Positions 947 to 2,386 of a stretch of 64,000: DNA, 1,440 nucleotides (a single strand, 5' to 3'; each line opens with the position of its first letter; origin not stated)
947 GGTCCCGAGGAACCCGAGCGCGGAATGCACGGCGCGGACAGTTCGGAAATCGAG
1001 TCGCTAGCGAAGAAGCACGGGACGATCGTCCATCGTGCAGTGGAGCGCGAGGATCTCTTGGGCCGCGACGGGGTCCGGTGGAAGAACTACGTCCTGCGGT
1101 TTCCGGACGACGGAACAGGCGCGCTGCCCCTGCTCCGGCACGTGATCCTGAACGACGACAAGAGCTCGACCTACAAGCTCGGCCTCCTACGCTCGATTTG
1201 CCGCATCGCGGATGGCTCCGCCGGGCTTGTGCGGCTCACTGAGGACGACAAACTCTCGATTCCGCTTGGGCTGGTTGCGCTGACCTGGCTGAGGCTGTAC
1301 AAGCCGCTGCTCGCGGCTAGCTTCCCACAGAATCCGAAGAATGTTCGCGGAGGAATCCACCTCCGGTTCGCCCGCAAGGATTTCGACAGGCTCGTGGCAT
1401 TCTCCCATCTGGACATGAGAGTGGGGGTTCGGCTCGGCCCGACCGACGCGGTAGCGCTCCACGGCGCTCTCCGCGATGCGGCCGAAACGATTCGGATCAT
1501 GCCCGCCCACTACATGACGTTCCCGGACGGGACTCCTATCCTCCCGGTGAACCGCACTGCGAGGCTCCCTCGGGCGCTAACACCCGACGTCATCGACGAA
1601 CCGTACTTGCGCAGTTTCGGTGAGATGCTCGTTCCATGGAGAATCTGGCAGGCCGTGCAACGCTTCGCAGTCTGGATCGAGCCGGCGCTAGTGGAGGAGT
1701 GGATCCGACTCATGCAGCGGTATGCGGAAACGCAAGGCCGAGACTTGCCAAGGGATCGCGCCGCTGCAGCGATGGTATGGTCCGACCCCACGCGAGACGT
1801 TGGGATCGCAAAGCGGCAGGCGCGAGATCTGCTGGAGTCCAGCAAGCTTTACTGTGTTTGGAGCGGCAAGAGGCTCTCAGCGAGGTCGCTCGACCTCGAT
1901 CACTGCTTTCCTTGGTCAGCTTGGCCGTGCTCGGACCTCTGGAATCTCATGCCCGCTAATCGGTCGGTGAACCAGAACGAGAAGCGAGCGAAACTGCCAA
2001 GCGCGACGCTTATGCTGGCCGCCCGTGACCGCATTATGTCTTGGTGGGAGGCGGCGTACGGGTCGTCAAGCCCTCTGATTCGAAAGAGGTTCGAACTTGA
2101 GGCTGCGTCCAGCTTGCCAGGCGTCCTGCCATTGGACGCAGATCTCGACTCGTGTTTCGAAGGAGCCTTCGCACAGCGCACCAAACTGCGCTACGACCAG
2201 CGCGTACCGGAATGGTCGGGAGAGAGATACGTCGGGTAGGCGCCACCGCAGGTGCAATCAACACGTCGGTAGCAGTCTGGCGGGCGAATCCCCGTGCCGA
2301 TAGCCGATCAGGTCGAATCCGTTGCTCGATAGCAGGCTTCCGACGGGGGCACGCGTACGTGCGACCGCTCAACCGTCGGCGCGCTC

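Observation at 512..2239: Methyltransferase / unknown / HNH nuclease in one polypeptide: candidate undescribed self/non-self or abortive module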

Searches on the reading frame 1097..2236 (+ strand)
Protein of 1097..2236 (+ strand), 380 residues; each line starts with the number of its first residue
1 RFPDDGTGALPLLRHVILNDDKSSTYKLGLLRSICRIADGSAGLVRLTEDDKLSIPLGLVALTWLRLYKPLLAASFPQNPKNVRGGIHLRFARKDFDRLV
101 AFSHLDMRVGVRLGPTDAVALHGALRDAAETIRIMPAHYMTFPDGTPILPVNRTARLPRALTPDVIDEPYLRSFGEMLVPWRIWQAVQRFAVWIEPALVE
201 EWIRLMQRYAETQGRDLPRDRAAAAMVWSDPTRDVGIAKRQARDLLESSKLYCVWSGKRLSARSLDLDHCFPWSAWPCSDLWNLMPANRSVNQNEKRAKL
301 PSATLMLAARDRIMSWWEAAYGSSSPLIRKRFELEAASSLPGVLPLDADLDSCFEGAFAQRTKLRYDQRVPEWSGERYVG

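Call 22: search_solved_structures(query=A2, max_evalue=10, show_alignments=4)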
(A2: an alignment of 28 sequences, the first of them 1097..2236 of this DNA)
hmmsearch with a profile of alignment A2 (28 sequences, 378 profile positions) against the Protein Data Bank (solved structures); distinct sequences matched with E-value up to 10: 2.
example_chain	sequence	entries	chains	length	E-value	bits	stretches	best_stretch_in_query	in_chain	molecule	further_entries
1i5j_A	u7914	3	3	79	0.58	12.2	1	291-359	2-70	APOLIPOPROTEIN CII | APOLIPOPROTEIN C-II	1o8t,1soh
9lgi_A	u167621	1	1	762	0.91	11.5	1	232-300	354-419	HNH nuclease domain-containing protein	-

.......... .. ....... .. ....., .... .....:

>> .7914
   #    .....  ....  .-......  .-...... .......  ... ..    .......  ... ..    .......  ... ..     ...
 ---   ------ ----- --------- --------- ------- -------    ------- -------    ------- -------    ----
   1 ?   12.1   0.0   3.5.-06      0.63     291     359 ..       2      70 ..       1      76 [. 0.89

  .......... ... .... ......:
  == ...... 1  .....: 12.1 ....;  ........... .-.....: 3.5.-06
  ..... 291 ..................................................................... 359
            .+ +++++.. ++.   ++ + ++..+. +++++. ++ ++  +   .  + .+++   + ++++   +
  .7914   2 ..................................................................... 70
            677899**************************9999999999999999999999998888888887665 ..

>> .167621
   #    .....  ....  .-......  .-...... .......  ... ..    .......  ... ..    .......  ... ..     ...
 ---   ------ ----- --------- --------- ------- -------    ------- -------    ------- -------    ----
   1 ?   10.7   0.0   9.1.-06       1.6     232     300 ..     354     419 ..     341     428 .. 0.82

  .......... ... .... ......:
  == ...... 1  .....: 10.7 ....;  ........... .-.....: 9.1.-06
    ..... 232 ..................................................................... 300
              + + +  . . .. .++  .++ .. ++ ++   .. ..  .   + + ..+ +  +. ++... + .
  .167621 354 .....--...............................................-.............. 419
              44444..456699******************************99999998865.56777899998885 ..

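Call 24: search_protein_families(library=pfam, proteins=[window:1097-2236:+], max_evalue=10)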
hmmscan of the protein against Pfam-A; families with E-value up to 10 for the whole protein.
window:1097-2236:+ (380 aa): 1 family
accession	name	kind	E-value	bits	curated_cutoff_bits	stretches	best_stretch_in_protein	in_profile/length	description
PF13395.12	HNH_4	-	3.9e-05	24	22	1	253-301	1-53/54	HNH endonuclease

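Call 32: predict_structure(alignment_id=A3)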
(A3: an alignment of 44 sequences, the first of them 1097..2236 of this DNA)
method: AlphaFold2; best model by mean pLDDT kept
length: 380 residues; sequences in the alignment: 44
mean_pLDDT: 79.9   pTM: 0.69
mean pLDDT of the five models: 79.9, 77.5, 77.4, 76.0, 70.3
residues with pLDDT >= 90: 88; 70-90: 213; 50-70: 67; < 50: 12
segments of 3 or more residues with pLDDT < 50: 271-279
pLDDT, mean of each block of 10 residues (from residue 1): 58 78 83 86 82 94 94 90 77 88 87 88 93 80 87 70 83 94 80 77 92 89 76 58 72 85 72 44 71 77 90 83 71 71 73 86 71 84
secondary structure, 60 per line:
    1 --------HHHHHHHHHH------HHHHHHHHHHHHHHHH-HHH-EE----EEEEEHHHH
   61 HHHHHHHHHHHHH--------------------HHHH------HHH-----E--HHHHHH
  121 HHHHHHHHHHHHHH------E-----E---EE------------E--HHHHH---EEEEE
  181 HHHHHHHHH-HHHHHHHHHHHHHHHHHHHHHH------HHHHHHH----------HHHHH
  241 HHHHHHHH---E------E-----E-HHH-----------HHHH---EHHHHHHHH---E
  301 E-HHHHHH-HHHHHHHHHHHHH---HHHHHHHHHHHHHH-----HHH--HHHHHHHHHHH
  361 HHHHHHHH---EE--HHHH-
elements in order: H9-18 H25-40 E52-56 H57-73 H94-97 H115-134 H168-172 E176-180 H181-189 H191-212 H219-225 H236-248 H281-284 H289-296 H303-308 H310-322 H326-339 H350-368 H376-379

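Call 36: fold_search(model_id=the predicted structure, library=pdb)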
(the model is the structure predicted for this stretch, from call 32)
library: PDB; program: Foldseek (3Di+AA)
matches with E <= 10: 47; with E <= 0.001: 0
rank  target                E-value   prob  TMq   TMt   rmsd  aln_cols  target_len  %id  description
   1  6c3c_B                2.2e+00  0.04  0.13  0.13  19.8       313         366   13  PLP-dependent L-arginine hydroxylase RohP quinonoid I complex (released 2018-03-07)
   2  2j0n_A                2.5e+00  0.08  0.14  0.25  14.6       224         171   11  A proteolytically truncated form of Shigella Flexneri IpaD (released 2006-11-02)
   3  6nza_A                3.6e+00  0.02  0.10  0.09  22.4       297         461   10  Crystal structure of E. coli fumarase C K324A variant with closed SS Loop at 1.41 angstrom resolution (released 2019-09-25)
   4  4r8z_A                3.7e+00  0.03  0.12  0.16  17.3       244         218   15  Crystal Structure of PA4781 HD-GYP domain from Pseudomonas aeruginosa at 2.2A resolution showing a bi-metallic Ni ion  (released 2015-03-04)
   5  1gc3_A                3.7e+00  0.02  0.11  0.11  19.4       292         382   12  THERMUS THERMOPHILUS ASPARTATE AMINOTRANSFERASE TETRA MUTANT 2 COMPLEXED WITH TRYPTOPHAN (released 2001-09-05)
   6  6nzb_A                4.3e+00  0.02  0.10  0.09  22.8       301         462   12  Crystal structure of E. coli fumarase C S318A variant with closed SS Loop at 1.37 angstrom resolution (released 2019-09-25)
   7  8v5e_A                4.9e+00  0.03  0.12  0.21  19.8       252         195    9  IpaD (122-321) Pi-helix Mutant (delta Q148) Bound to Deoxycholate (released 2024-08-21)
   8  4owt_A                4.9e+00  0.02  0.14  0.13  20.4       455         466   10  Structural basis of SOSS1 complex assembly (released 2014-04-16)
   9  3c2p_A                5.1e+00  0.03  0.22  0.11  21.5       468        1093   10  X-ray crystal structure of the N4 mini-vRNAP P1 promoter complex (released 2008-12-09)
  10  2z1q_A                5.4e+00  0.03  0.12  0.10  18.2       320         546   10  Crystal structure of acyl CoA dehydrogenase (released 2008-05-13)
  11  6m31_A                5.6e+00  0.02  0.13  0.15  17.8       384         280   11  Structural and Functional Insights into an Archaeal Lipid Synthase (released 2021-02-03)
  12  3lom_A                5.6e+00  0.01  0.10  0.13  21.0       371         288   10  CRYSTAL STRUCTURE OF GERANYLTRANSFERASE FROM Legionella pneumophila (released 2010-02-16)
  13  6nz9_A                6.4e+00  0.01  0.10  0.08  21.8       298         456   12  Crystal structure of E. coli fumarase C bound to citrate at 1.53 angstrom resolution (released 2019-09-25)
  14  3b98_A                6.4e+00  0.01  0.10  0.09  20.8       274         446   14  Crystal structure of zebrafish prostacyclin synthase (cytochrome P450 8A1) (released 2007-11-20)
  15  1yfe                  6.4e+00  0.01  0.09  0.08  24.2       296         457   12  Crystal structure of apo fumarase C from Escherichia coli (released 2005-10-18)
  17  3r6v_D                6.7e+00  0.01  0.08  0.07  21.4       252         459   12  Crystal structure of aspartase from Bacillus sp. YM55-1 with bound L-aspartate (released 2011-07-13)
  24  3r9v_A                7.7e+00  0.02  0.12  0.21  19.7       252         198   10  Cocrystal Structure of Proteolytically Truncated Form of IpaD from Shigella flexneri Bound to Deoxycholate (released 2011-12-07)
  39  3sfz                  8.8e+00  0.01  0.10  0.05  21.0       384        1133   11  Crystal structure of full-length murine Apaf-1 (released 2011-08-24)
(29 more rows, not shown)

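Call 40: fold_search(model_id=the predicted structure, library=viral)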
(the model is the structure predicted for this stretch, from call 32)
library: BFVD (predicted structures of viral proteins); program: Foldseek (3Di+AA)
matches with E <= 10: 49; with E <= 0.001: 0
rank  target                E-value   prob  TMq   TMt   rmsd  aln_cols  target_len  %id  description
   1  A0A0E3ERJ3            2.0e+00  0.02  0.09  0.06  21.6       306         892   11  Cytitidyltransferase [Synechococcus phage ACG-2014f]
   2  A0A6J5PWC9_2          3.3e+00  0.02  0.10  0.04  22.2       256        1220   16  ADP ribosyltransferase [uncultured Caudovirales phage]
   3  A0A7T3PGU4            3.6e+00  0.06  0.10  0.05  16.5       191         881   12  DNA primase/polymerase [Achromobacter phage vB_AchrS_AchV4]
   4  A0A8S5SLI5            3.6e+00  0.01  0.10  0.05  28.1       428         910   12  Tail tape measure protein [Siphoviridae sp. ctrCN24]
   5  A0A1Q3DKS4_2          3.7e+00  0.01  0.13  0.06  24.1       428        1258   10  Uncharacterized protein [Chionoecetes opilio bacilliform virus]
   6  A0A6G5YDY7            4.1e+00  0.13  0.13  0.30   7.8        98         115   20  (no name in the UniProt tables at hand)
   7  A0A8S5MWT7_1          4.1e+00  0.01  0.12  0.05  27.2       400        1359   14  Tail associated lysozyme [Myoviridae sp. ct3wi9]
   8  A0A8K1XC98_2          4.3e+00  0.02  0.12  0.05  18.8       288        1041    9  (no name in the UniProt tables at hand)
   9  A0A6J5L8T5            4.3e+00  0.01  0.13  0.13  21.8       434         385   12  Amino acid:DNA transferase domain-containing protein [uncultured Caudovirales phage]
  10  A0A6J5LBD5            5.1e+00  0.02  0.18  0.08  20.2       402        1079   12  Caudovirus, tape measure, N-terminal [uncultured Caudovirales phage]
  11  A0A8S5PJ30            5.4e+00  0.15  0.11  0.22   5.1        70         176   27  CRISPR-associated endonuclease [Siphoviridae sp. ctwIa5]
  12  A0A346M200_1          5.4e+00  0.01  0.10  0.05  24.0       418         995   11  (no name in the UniProt tables at hand)
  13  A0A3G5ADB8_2          5.6e+00  0.02  0.16  0.08  19.6       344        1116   10  Putative amidoligase enzyme [Hyperionvirus sp.]
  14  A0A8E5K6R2            5.6e+00  0.01  0.12  0.11  28.4       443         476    9  (no name in the UniProt tables at hand)
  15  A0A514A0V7            5.9e+00  0.06  0.12  0.24  15.8       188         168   15  Putative HNH homing endonuclease [Aeromonas phage LAh_9]
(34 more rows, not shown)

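Call 42: search_protein_representatives(protein=window:1097-2236:+)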
Query: 380 residues. Proteins with E-value up to 0.001 (for the whole library): 1358; up to 1e-10: 826; up to 1e-30: 186. The best 150 are listed.
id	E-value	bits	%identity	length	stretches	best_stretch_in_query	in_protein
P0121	1.0e-119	416.2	52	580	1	1-379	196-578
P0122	8.3e-117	406.6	54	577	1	1-376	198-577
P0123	1.5e-115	402.4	53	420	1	1-375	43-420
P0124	1.7e-112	392.4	52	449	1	1-375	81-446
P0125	3.3e-111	388.1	51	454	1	1-375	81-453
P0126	3.8e-105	368.2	49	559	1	1-374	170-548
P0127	2.6e-104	365.5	52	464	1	1-324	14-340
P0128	5.3e-100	351.2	48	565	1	1-373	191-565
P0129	2.7e-97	342.3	46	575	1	1-377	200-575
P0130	1.6e-93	329.9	48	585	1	2-375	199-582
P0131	1.4e-89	317.0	44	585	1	1-373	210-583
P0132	3.7e-88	312.2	43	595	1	1-374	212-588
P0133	2.0e-87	309.8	61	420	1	1-248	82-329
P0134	2.7e-87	309.4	47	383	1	2-377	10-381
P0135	7.6e-87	307.9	47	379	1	2-374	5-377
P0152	4.3e-74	265.9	38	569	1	2-374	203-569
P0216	1.5e-50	188.5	35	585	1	1-374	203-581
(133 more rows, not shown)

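Call 46: search_protein_families(library=pfam, alignment_id=A6, max_evalue=1)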
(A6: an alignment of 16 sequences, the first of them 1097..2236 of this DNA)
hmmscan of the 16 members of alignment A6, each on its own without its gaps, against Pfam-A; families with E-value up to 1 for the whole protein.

A. member 1, window:1097-2236:+ (380 aa): 1 family
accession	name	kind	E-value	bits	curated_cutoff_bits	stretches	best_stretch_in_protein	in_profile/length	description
PF13395.12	HNH_4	-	3.9e-05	24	22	1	253-301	1-53/54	HNH endonuclease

B. families by the number of members that match (of 16 scanned): 6 families
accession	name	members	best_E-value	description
PF13395.12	HNH_4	16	4.8e-09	HNH endonuclease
PF01844.29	HNH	1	0.0012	HNH endonuclease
PF24754.1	MavL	1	0.0046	Macrodomain effector MavL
PF16149.10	DUF4857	1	0.012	Domain of unknown function (DUF4857)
PF14279.12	HNH_5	1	0.037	HNH endonuclease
PF13930.12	Endonuclea_NS_2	1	0.073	DNA/RNA non-specific endonuclease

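Call 47: search_solved_structures(query=A6, max_evalue=10, show_alignments=3)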
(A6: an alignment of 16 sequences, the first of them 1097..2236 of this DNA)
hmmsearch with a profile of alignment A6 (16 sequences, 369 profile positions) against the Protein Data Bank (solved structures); distinct sequences matched with E-value up to 10: 57.
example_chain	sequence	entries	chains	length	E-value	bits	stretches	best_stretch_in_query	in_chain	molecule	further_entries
9vj8_S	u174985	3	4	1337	2e-05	26.6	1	257-328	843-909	CRISPR-associated endonuclease Cas9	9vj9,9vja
6o56_A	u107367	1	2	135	3.9e-05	25.6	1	257-328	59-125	CRISPR-associated endonuclease Cas9/Csn1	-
8t79_A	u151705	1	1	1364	0.0012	20.8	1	257-329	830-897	CRISPR-associated endonuclease Cas9/Csn1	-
8u3y_A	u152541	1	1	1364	0.0012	20.8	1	257-329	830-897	CRISPR-associated endonuclease Cas9/Csn1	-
8t6t_A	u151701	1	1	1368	0.0012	20.8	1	258-329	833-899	CRISPR-associated endonuclease Cas9/Csn1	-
8spq_A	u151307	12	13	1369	0.0012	20.8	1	258-329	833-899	CRISPR-associated endonuclease Cas9/Csn1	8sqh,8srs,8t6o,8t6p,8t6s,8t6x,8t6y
7v59_B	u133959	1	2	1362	0.0012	20.8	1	257-329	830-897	CRISPR-associated endonuclease Cas9/Csn1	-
9h4l_A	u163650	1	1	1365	0.0012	20.8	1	257-329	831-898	CRISPR-associated endonuclease Cas9/Csn1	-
8tzz_A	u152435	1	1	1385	0.0012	20.8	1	258-329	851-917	CRISPR-associated endonuclease Cas9/Csn1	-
6mcb_A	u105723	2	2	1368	0.0012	20.7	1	258-329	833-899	CRISPR-associated endonuclease Cas9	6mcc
5f9r_B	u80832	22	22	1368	0.0012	20.7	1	258-329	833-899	CRISPR-associated endonuclease Cas9/Csn1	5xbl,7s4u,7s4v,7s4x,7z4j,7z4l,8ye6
4zt0_A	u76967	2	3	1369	0.0012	20.7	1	258-329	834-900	CRISPR-associated endonuclease Cas9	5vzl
6ifo_A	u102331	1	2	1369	0.0012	20.7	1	258-329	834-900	CRISPR-associated endonuclease Cas9/Csn1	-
7s37_P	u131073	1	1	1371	0.0012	20.7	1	258-329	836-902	CRISPR-associated endonuclease Cas9/Csn1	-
4cmp_A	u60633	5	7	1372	0.0012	20.7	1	258-329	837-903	CRISPR-ASSOCIATED ENDONUCLEASE CAS9/CSN1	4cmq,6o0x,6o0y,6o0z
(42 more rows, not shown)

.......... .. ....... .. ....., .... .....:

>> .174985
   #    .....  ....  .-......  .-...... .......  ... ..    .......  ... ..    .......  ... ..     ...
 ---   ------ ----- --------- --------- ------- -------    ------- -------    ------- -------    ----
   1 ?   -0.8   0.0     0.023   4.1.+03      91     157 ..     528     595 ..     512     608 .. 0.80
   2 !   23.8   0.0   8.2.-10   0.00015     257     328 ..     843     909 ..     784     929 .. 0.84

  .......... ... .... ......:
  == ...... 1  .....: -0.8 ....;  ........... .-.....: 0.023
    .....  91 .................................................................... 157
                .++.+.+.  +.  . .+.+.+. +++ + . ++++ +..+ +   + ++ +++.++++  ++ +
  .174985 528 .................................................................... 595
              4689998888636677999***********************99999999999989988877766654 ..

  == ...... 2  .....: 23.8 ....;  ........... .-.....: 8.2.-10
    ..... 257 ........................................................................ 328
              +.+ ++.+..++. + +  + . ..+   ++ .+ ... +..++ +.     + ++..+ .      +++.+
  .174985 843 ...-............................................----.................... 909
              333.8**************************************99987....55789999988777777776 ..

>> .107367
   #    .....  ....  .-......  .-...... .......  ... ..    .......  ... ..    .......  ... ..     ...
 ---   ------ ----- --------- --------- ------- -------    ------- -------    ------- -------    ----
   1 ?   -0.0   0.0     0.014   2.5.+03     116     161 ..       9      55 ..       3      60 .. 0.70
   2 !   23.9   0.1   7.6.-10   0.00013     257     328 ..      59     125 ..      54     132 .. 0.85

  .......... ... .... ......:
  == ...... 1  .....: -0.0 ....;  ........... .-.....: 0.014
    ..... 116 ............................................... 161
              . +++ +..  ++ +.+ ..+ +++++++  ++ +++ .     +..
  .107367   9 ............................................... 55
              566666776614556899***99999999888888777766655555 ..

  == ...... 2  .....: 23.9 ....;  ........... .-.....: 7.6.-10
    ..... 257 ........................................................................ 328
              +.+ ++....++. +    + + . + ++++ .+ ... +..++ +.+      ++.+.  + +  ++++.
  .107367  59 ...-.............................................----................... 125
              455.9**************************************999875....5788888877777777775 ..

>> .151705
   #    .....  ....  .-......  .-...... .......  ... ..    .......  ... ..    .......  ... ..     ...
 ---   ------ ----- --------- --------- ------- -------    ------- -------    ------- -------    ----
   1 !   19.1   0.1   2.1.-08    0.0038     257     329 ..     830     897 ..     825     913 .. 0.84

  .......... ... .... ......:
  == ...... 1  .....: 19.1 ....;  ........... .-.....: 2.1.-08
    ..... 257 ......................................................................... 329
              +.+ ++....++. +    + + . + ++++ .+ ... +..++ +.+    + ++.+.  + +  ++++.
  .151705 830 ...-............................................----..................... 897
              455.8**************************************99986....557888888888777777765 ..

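Call 53: search_dna_similar(query=window:1097-2236:+, collection=plasmids, mode=protein, max_rows=25)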
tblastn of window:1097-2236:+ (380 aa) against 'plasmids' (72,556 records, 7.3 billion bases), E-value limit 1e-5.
Records with a match: 23; places in all: 27; records where one place covers at least 80% of the query: 18.
Best place of each record, by identity: <60% 23.
By first word of the organism name: Roseomonas 5; Leptolyngbya 4; Nostoc 4; Azospirillum 3; Deinococcus 2; Sphingobium 1; Sinorhizobium 1; Pseudoalteromonas 1; Hymenobacter 1; Tolypothrix 1.
By predicted mobility (MOB-suite, as given by PLSDB): non-mobilizable 19; conjugative 2; mobilizable 2.
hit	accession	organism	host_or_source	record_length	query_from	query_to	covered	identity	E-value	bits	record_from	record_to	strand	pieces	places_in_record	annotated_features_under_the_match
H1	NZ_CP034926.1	Roseomonas mucosa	Homo sapiens,tissue sample,Clinical, ...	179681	1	376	99%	54.6%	5e-116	377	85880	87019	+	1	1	class I SAM-dependent methyltransferase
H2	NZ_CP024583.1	Roseomonas sp. FDAARGOS_362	Homo sapiens,peripheral Blood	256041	1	376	99%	54.6%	5e-116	377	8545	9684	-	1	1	class I SAM-dependent methyltransferase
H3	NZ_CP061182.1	Roseomonas haemaphysalidis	tick,pure culture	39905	1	373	98%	51.8%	3e-114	372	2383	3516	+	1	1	class I SAM-dependent methyltransferase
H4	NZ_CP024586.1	Roseomonas sp. FDAARGOS_362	Homo sapiens,peripheral Blood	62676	1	321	84%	54.9%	1e-100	333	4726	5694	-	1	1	class I SAM-dependent methyltransferase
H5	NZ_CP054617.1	Azospirillum oryzae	cell culture,soil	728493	1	375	99%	45.5%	6e-97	323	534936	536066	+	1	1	class I SAM-dependent methyltransferase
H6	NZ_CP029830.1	Azospirillum ramasamyi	single cell,Cow dung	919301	1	376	99%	44.3%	6e-93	311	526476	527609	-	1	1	class I SAM-dependent methyltransferase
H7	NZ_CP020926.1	Sphingobium yanoikuyae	soil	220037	1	375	99%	42.6%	3e-85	289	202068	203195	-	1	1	methyltransferase domain-containing protein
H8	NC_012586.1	Sinorhizobium fredii NGR234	-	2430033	1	327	86%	44.4%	4e-62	265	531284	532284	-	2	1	record has no annotation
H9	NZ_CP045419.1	Pseudoalteromonas sp. THAF3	pure culture,Surface of a polyethylene ...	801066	1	373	98%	36.7%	1e-65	233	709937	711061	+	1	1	methyltransferase domain-containing protein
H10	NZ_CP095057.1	Hymenobacter sp. 5414T-23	single cell,air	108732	16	361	91%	25.8%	2e-17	92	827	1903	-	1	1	HNH endonuclease domain-containing protein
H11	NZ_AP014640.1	Leptolyngbya boryana IAM M-101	-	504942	12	350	89%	25.3%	3e-14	82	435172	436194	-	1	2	HNH endonuclease domain-containing protein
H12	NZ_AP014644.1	Leptolyngbya boryana dg5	-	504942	12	350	89%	25.3%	3e-14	82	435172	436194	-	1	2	HNH endonuclease domain-containing protein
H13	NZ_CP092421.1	Leptolyngbya boryana IU 594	-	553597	12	350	89%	25.3%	3e-14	82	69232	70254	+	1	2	HNH endonuclease domain-containing protein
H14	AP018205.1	Leptolyngbya boryana NIES-2135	-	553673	12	350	89%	25.3%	3e-14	82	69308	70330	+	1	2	hypothetical protein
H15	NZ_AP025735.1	Nostoc cf. commune SO-36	-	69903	12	344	88%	25.3%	4e-12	76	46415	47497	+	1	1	HNH endonuclease domain-containing protein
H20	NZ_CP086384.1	Deinococcus radiophilus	Harpadon nehereus,cell culture,2 Mrad ...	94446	5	318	83%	22.5%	6e-15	84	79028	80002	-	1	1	HNH endonuclease domain-containing protein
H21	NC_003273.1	Nostoc sp. PCC 7120 = FACHB-418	-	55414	19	310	77%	23.7%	5e-11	72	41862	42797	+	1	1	HNH endonuclease domain-containing protein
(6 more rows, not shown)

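Call 54: search_dna_similar(query=window:1097-2236:+, collection=phages, mode=protein, max_rows=15)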
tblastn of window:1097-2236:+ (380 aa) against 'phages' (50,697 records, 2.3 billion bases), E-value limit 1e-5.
No match.
